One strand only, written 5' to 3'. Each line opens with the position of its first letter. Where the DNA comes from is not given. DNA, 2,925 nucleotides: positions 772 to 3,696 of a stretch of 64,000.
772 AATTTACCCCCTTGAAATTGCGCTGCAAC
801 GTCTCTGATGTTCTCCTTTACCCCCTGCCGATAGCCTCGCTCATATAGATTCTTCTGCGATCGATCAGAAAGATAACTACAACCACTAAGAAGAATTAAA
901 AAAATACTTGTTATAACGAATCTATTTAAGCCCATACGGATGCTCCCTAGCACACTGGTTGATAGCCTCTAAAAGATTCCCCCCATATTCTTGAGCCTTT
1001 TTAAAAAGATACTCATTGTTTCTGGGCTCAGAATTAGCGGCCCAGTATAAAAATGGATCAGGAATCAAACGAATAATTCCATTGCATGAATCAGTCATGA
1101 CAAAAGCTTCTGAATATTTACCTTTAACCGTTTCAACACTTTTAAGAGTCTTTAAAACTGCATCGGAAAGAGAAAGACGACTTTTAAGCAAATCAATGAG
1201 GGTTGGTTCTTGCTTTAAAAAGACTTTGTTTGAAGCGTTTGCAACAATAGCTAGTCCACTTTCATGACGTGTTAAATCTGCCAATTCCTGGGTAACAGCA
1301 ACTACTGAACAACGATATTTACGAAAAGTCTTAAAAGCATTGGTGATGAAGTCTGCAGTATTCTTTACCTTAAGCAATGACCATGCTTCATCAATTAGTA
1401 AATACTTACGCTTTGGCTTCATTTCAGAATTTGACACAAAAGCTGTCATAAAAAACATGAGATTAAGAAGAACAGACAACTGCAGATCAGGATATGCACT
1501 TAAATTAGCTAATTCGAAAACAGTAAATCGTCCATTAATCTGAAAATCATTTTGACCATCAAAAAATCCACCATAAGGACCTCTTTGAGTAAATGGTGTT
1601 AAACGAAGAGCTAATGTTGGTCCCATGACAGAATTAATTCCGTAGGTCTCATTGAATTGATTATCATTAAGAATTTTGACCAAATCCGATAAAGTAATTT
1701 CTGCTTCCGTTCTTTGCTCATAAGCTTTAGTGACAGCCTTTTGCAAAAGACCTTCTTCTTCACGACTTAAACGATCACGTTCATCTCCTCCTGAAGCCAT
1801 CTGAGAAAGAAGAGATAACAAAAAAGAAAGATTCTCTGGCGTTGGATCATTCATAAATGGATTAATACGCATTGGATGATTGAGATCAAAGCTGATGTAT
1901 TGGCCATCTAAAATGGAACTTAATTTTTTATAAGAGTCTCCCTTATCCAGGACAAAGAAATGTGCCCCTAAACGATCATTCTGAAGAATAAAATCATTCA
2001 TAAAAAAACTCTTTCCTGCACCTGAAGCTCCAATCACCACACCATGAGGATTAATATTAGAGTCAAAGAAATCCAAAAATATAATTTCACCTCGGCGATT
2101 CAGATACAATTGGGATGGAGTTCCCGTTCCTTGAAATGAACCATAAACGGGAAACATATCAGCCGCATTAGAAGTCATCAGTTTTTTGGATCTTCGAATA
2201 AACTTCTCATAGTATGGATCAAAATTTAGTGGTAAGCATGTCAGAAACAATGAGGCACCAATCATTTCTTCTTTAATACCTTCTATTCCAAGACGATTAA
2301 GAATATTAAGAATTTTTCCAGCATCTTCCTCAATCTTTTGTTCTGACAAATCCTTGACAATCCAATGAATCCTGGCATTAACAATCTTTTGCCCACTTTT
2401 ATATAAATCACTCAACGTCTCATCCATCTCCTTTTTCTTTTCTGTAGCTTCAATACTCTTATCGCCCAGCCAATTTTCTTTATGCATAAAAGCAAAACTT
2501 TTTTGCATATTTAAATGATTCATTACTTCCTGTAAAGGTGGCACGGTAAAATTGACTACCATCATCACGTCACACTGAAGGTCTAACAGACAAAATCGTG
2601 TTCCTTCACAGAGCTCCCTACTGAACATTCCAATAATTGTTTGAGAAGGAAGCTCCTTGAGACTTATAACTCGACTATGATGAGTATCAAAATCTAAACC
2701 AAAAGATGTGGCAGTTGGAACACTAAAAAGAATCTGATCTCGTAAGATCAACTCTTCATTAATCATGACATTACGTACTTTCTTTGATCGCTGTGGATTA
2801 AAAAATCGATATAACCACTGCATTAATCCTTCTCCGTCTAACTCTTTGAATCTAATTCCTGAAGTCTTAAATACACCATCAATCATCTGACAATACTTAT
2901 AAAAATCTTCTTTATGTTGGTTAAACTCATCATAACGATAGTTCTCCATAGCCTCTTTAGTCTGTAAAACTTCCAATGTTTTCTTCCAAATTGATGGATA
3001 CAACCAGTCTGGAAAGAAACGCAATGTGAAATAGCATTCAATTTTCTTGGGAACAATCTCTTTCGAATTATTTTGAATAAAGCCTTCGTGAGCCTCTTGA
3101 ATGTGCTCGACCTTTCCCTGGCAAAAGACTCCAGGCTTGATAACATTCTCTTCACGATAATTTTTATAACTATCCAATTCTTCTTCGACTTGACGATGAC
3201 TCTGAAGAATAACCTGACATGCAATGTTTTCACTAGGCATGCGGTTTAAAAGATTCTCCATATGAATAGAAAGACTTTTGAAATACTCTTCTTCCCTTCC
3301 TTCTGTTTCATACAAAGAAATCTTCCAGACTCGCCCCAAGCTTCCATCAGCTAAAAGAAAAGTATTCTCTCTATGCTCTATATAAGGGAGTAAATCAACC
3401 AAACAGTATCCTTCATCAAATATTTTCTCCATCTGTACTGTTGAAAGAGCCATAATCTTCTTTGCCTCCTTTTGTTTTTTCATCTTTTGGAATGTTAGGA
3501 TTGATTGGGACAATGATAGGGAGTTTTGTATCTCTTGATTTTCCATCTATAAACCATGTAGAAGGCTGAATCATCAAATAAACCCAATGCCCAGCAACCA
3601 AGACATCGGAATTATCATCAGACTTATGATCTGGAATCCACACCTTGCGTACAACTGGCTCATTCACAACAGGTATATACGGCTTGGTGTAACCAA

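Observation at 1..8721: Compact F-type-like (MPF_F) type IV secretion cluster carrying a PIN gene and flanked by a secretin-N-domain gene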

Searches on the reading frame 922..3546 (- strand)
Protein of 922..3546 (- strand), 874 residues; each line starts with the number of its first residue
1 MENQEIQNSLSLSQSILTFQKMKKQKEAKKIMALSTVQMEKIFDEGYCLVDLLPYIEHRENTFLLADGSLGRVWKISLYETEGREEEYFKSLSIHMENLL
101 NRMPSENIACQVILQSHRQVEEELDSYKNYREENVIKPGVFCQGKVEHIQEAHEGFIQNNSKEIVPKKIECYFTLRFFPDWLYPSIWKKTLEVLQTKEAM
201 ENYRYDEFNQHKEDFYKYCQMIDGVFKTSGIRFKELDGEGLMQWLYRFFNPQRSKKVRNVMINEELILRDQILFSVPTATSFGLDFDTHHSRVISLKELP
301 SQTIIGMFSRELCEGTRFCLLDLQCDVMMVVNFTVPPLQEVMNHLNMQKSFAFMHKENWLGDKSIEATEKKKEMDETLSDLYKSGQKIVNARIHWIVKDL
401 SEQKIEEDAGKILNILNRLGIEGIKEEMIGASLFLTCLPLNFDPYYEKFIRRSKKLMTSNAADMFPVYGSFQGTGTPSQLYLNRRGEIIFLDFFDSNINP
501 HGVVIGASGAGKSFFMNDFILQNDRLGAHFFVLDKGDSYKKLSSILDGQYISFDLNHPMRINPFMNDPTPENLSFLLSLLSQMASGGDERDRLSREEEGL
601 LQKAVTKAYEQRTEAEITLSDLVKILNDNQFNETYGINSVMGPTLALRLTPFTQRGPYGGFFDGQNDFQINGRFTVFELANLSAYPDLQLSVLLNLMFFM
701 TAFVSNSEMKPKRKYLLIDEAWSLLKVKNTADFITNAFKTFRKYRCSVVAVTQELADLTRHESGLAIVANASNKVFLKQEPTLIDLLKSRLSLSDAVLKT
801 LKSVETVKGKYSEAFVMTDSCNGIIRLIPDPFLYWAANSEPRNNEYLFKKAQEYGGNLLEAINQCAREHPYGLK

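Call 3: search_protein_families(library=pfam, proteins=[window:922-3546:-], max_evalue=0.1)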
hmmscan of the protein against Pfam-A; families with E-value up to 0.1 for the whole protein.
window:922-3546:- (874 aa): 7 families
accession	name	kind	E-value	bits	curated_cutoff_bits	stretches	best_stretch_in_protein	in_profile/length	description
PF19044.6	P-loop_TraG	-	1.7e-40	139.4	25.8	1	499-868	29-412/413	TraG P-loop domain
PF11130.14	TraC_F_IV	-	1.4e-24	87.3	28.1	1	49-442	1-375/375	TraC protein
PF12846.13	AAA_10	-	2.9e-07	30.3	27.5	1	689-763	219-291/362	AAA-like domain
PF12696.13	TraG-D_C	-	4.7e-05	23.8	22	1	715-778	3-65/126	TraM recognition site of TraD and TraG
PF01935.23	DUF87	-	0.0013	19.3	23.2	1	495-628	19-142/220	Helicase HerA, central domain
PF01580.24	FtsK_SpoIIIE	-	0.0041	17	24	1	494-521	33-61/221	FtsK/SpoIIIE family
PF13401.12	AAA_22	-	0.015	16.1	27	0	501-538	7-46/130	AAA domain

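Call 10: search_protein_families(library=ncbifam, proteins=[window:922-3546:-], max_evalue=0.1)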
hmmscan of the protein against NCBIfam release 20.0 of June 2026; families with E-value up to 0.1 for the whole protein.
window:922-3546:- (874 aa): 15 families
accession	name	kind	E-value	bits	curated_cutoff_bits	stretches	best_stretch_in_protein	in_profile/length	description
TIGR02746.1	TraC-F-type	equivalog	4.5e-114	382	567.05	1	66-869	16-800/800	type IV secretion system protein TraC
TIGR00929.1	VirB4_CagE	subfamily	3.7e-61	207.3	643.1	1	48-805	7-728/792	VirB4 family type IV secretion/conjugal transfer ATPase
TIGR03744.1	traC_PFL_4706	equivalog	4.1e-49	167.2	520.6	2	40-546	6-522/892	conjugative transfer ATPase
NF010278.0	PRK13721.1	subfamily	4.6e-43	147.2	1177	1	372-866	346-850/874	type IV secretion system protein TraC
NF045971.1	conju_CD1110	equivalog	9.1e-41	139.9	325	1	204-805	122-719/752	VirB4-like conjugal transfer ATPase, CD1110 family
NF045975.1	VirB4_plasma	equivalog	1.4e-30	105.7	590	1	189-785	215-838/894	Mbov_0397 family ICE element conjugal transfer ATPase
TIGR03783.1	Bac_Flav_CT_G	subfamily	3.1e-26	91.5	261.55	1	502-867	441-827/829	TraG family conjugative transposon ATPase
NF010447.0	PRK13873.1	equivalog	1.2e-23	83.1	1020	1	205-781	151-706/815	conjugal transfer protein TrbE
NF010473.0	PRK13898.1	equivalog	2.5e-23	82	1050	1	39-779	11-710/801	type IV secretion system ATPase VirB4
NF010404.0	PRK13830.1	subfamily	7.6e-13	47.1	810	1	399-764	352-702/818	conjugal transfer protein TrbE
NF010466.0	PRK13891.1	subfamily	2.7e-11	42.1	1322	1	402-778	386-753/852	conjugal transfer protein TrbE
NF045973.1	conju_CD1115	equivalog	1.8e-07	30.4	250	1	494-632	19-171/442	VirD4-like conjugal transfer protein, CD1115 family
NF041017.1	DNA_import_CedB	equivalog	4.8e-06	25.5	700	1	704-762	464-523/590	DNA import protein CedB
NF010427.0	PRK13853.1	equivalog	0.00021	19.3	957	1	505-779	432-694/789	type IV secretion system protein VirB4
TIGR03924.1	T7SS_EccC_a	equivalog_domain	0.03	13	509.15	1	486-520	434-471/673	type VII secretion protein EccCa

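Call 11: find_encoding_contigs(protein=window:922-3546:-, flank=10000, max_places=6)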
Protein window:922-3546:- (874 aa): no gene with exactly this product is on record in the collection.

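Call 12: find_homologous_proteins(query=window:922-3546:-, max_evalue=1e-10)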
Query window:922-3546:- (874 aa): 123 proteins with E <= 1e-10 among 6010 candidates; the best 120 are listed.
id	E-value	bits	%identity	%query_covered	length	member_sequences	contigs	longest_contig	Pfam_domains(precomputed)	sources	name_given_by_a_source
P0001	0.0e+0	1935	100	96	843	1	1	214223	PF19044.7,PF11130.15,PF12846.14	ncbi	-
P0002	0.0e+0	1425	72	96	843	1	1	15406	PF19044.7,PF11130.15,PF12846.14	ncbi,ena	-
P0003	0.0e+0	1424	72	96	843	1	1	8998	PF19044.7,PF11130.15,PF12846.14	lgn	-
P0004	0.0e+0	1421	72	96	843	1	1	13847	PF19044.7,PF11130.15,PF12846.14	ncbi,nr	ncbi:MAG: TraC family protein [Candidatus Omnitrophica bacterium]|nr:TraC family protein [Candidatus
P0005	0.0e+0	1391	70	96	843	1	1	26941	PF19044.7,PF11130.15,PF12846.14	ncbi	-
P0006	0.0e+0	1388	70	96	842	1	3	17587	PF19044.7,PF11130.15,PF12846.14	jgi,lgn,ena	-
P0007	0.0e+0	1386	70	96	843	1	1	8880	PF19044.7,PF11130.15,PF12846.14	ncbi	-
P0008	0.0e+0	1378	70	96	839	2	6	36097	PF19044.7,PF11130.15,PF12846.14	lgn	-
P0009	0.0e+0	1352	68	96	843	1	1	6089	PF19044.7,PF11130.15,PF12846.14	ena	-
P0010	0.0e+0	1338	68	96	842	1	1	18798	PF19044.7,PF11130.15,PF12846.14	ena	-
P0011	0.0e+0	1323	67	96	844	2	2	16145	PF19044.7,PF11130.15,PF12846.14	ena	-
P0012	0.0e+0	1322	67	96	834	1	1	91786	PF19044.7,PF11130.15,PF12846.14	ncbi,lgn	-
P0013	0.0e+0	1237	64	96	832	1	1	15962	PF19044.7,PF11130.15,PF12846.14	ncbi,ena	-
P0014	0.0e+0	1229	63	96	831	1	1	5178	PF19044.7,PF11130.15,PF12846.14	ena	-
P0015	0.0e+0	1211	63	96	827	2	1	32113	PF19044.7,PF11130.15,PF12846.14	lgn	-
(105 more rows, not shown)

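Call 13: find_encoding_contigs(protein=P0001, flank=10000, max_places=3)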
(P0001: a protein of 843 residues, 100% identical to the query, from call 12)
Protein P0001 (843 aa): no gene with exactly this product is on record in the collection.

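Call 19: find_related_loci(query=A1, collection=genome_contigs, flank=10000)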
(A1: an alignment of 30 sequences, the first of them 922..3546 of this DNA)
Query A1 (874 aa) in genome_contigs; peptide patterns used: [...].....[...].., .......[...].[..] (x = any residue, [..] = any of these).
407 stretches matched a pattern; 369 encode a relative of the query (tblastn E <= 1e-3); the best 80 are kept; 77 distinct loci.
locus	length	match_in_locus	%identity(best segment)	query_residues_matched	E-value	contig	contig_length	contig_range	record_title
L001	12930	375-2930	70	22-873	0e+0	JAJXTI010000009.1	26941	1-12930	MAG: bacterium isolate BP4.bin41 NODE_1802_length_26941_cov_1.216603, whole genome shotgun sequence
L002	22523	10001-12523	67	25-874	0e+0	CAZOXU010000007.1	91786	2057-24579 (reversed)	MAG TPA_asm: uncultured Planctomycetales bacterium isolate SRP278252_co2_25 genome assembly, contig: NODE_334_length_917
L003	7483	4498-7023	63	32-873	0e+0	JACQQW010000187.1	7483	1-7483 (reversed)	MAG: Candidatus Omnitrophota bacterium isolate NC_groundwater_1343_Ag_S-0.2um_51_20 S_p2_S4_coassembly_k141_2618542, who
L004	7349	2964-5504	61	30-874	0e+0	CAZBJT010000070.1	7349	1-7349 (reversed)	MAG TPA_asm: uncultured Planctomycetales bacterium isolate binchicken_co54_492 genome assembly, contig: NODE_18511_lengt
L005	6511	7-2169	67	154-873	0e+0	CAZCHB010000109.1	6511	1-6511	MAG TPA_asm: uncultured Planctomycetales bacterium isolate SRP342105_co1_318 genome assembly, contig: NODE_16805_length_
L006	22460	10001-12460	58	39-873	0e+0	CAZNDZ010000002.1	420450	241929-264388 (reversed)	MAG TPA_asm: uncultured Planctomycetales bacterium isolate SRP219642_co4_309 genome assembly, contig: NODE_5_length_4204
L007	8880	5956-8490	70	29-873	0e+0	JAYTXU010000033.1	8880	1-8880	MAG: Candidatus Omnitrophota bacterium isolate GFS_5990 GFS_5990_32, whole genome shotgun sequence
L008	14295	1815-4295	57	32-873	0e+0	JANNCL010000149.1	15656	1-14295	MAG: Candidatus Omnitrophota bacterium isolate OTE_78_metabat_191 OTE_78_k141_715278, whole genome shotgun sequence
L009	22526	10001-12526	54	11-874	0e+0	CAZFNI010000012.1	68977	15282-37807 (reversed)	MAG TPA_asm: uncultured Planctomycetales bacterium isolate SRP342105_co1_465 genome assembly, contig: NODE_485_length_68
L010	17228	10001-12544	51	31-874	0e+0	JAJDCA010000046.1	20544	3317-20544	MAG: Candidatus Omnitrophota bacterium isolate OFTM38 OFTM38_45, whole genome shotgun sequence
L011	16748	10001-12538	50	29-873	0e+0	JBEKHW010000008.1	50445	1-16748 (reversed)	MAG: Candidatus Omnitrophota bacterium isolate SPRUCE 286 SPRUCE_286_8, whole genome shotgun sequence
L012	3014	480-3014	51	29-870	0e+0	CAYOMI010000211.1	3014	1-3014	MAG TPA_asm: uncultured Planctomycetales bacterium isolate SRP098346_co1_93 genome assembly, contig: NODE_55439_length_3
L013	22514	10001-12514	51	39-873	0e+0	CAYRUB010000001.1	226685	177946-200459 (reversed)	MAG TPA_asm: uncultured Planctomycetales bacterium isolate binchicken_co220_28 genome assembly, contig: NODE_6_length_22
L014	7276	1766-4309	50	28-872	0e+0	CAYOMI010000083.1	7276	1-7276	MAG TPA_asm: uncultured Planctomycetales bacterium isolate SRP098346_co1_93 genome assembly, contig: NODE_14272_length_7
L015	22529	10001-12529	50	34-873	0e+0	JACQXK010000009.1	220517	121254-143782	MAG: Candidatus Omnitrophota bacterium isolate NC_groundwater_1513_Pr4_B-0.1um_40_4 SR1-18-B1_scaffold_49378, whole geno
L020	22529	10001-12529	49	34-874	0e+0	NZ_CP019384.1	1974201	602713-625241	Candidatus Velamenicoccus archaeovorus strain LiM chromosome, complete genome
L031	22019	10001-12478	46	32-874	0e+0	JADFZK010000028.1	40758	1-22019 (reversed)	MAG: Candidatus Omnitrophota bacterium isolate nHGRbin18 nHGR_bin18_NODE_342_length_40758_cov_9.915092, whole genome sho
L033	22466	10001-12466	46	26-874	0e+0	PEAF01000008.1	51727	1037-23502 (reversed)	MAG: Candidatus Omnitrophota bacterium isolate MBPbin6 scaffold41, whole genome shotgun sequence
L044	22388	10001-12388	37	38-869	0e+0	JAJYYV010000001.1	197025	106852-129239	MAG: bacterium isolate FK4.bin61 NODE_52_length_197025_cov_2.897703, whole genome shotgun sequence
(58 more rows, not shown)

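Call 26: search_protein_families(library=pfam, proteins=[L020:472-1845:+, L020:1857-2123:+, L020:2110-2874:+, L020:2796-5135:+, L020:6130-6804:+, L020:12787-14415:+, L020:14412-15590:+, L020:15909-16394:+, L020:16412-17032:+, L020:20653-21576:+], max_evalue=0.01)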
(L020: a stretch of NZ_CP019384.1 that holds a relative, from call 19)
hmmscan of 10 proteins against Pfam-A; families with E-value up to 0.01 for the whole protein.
L020:472-1845:+ (457 aa): 1 family
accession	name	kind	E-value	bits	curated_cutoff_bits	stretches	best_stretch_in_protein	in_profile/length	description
PF07916.16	TraG_N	-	2.8e-14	53.4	36.1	1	37-444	33-458/462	TraG-like protein, N-terminal region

L020:1857-2123:+ (88 aa): 0 families

L020:2110-2874:+ (254 aa): 1 family
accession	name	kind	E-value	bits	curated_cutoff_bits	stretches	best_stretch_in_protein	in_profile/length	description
PF13814.12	Replic_Relax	-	4e-05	24.2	25.3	1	68-176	56-173/191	Replication-relaxation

L020:2796-5135:+ (779 aa): 4 families
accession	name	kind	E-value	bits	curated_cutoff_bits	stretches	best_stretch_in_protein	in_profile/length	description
PF12696.13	TraG-D_C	-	3.6e-11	43.5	22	1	612-696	3-89/126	TraM recognition site of TraD and TraG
PF10412.15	TrwB_AAD_bind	-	1.4e-07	31.2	20.5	1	574-690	209-327/387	Type IV secretion-system coupling protein DNA-binding domain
PF02534.20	T4SS-DNA_transf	-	7.8e-07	28.7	20.1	1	593-706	286-403/468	Type IV secretory system Conjugative DNA transfer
PF01935.23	DUF87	-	2.6e-05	24.9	23.2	1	378-475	9-101/220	Helicase HerA, central domain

L020:6130-6804:+ (224 aa): 1 family
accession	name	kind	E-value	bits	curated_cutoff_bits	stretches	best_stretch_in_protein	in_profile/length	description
PF01936.24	NYN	-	5.7e-19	69.5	24.2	2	118-202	48-143/145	NYN domain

L020:12787-14415:+ (542 aa): 3 families
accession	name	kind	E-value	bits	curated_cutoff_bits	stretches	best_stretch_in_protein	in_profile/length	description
PF00263.26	Secretin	-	2.8e-37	128.3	27.5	1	369-540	1-168/169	Bacterial type II and III secretion system protein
PF07660.19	STN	-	0.00037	20.7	28.4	0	125-173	1-50/52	Secretin and TonB N terminus short domain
PF07655.18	Secretin_N_2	-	0.00063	20.6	23.4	1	177-263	1-89/91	Secretin N-terminal domain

L020:14412-15590:+ (392 aa): 0 families

L020:15909-16394:+ (161 aa): 0 families

L020:16412-17032:+ (206 aa): 0 families

L020:20653-21576:+ (307 aa): 2 families
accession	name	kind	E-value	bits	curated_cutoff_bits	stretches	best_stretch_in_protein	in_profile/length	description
PF07963.17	N_methyl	-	0.00041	20.2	21.2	1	39-62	3-26/27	Prokaryotic N-terminal methylation motif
PF07484.17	Collar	-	0.0091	16.4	24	1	181-203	1-21/57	Phage Tail Collar Domain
